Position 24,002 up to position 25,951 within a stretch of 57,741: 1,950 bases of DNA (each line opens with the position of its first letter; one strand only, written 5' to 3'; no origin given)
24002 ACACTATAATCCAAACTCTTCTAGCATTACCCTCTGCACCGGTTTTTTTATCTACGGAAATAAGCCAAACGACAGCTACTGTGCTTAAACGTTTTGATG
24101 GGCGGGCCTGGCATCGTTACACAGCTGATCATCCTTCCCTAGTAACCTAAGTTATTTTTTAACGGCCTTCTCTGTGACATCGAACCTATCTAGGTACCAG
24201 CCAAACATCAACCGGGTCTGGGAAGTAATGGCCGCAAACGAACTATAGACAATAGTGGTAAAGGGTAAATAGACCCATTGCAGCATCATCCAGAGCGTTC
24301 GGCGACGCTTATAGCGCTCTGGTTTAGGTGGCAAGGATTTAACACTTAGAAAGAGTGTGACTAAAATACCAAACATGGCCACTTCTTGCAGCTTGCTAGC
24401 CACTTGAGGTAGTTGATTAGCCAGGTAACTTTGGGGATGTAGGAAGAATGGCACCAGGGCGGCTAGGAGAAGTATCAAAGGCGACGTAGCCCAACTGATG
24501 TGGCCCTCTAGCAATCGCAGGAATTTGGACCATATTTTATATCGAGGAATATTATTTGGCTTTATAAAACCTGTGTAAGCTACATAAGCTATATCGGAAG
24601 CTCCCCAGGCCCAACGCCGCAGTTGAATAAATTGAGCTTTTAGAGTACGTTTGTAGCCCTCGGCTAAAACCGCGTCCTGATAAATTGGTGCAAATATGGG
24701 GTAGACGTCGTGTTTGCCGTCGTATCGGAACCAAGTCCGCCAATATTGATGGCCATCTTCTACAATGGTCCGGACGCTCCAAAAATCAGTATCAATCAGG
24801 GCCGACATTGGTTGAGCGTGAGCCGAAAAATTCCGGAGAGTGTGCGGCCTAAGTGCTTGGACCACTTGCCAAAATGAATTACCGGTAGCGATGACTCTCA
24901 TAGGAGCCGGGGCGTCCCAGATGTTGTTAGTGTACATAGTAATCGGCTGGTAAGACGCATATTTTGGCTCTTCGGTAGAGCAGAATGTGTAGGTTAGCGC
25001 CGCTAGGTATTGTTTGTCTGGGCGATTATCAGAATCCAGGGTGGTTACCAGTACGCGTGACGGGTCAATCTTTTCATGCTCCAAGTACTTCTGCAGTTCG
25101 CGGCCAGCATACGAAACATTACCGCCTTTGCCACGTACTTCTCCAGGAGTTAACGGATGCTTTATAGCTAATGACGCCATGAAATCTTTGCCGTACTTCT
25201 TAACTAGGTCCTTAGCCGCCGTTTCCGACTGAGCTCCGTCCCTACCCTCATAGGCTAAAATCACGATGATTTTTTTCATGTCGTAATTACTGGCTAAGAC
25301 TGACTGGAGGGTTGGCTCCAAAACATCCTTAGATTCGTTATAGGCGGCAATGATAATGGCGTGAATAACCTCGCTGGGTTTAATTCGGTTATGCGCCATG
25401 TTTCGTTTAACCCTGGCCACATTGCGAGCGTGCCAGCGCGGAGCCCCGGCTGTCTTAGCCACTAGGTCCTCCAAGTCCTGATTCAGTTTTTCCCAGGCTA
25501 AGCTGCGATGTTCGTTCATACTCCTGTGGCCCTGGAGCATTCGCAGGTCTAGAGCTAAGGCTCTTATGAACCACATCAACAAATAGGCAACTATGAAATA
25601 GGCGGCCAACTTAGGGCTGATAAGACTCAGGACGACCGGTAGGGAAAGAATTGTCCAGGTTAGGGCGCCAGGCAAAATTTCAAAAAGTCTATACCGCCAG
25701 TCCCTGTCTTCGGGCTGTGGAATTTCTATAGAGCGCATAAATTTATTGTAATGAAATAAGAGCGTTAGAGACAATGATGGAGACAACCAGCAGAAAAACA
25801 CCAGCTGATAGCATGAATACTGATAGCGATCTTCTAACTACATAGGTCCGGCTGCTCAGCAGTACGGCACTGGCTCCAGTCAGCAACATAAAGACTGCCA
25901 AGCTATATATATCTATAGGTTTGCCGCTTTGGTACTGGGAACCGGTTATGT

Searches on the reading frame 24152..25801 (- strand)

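Call 37: search_protein_families(library=pfam, max_evalue=0.001, proteins=[window:24152-25801:-])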
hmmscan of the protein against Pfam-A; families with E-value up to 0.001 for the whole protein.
window:24152-25801:- (549 aa): 3 families
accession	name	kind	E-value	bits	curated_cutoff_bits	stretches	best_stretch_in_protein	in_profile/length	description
PF13641.12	Glyco_tranf_2_3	-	1.1e-05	26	27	1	148-359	4-196/230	Glycosyltransferase like family 2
PF13632.12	Glyco_trans_2_3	-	0.00013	22.3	27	1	252-474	2-183/198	Glycosyl transferase family group 2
PF00535.33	Glycos_transf_2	-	0.0007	20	23.3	0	149-184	2-36/168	Glycosyl transferase family 2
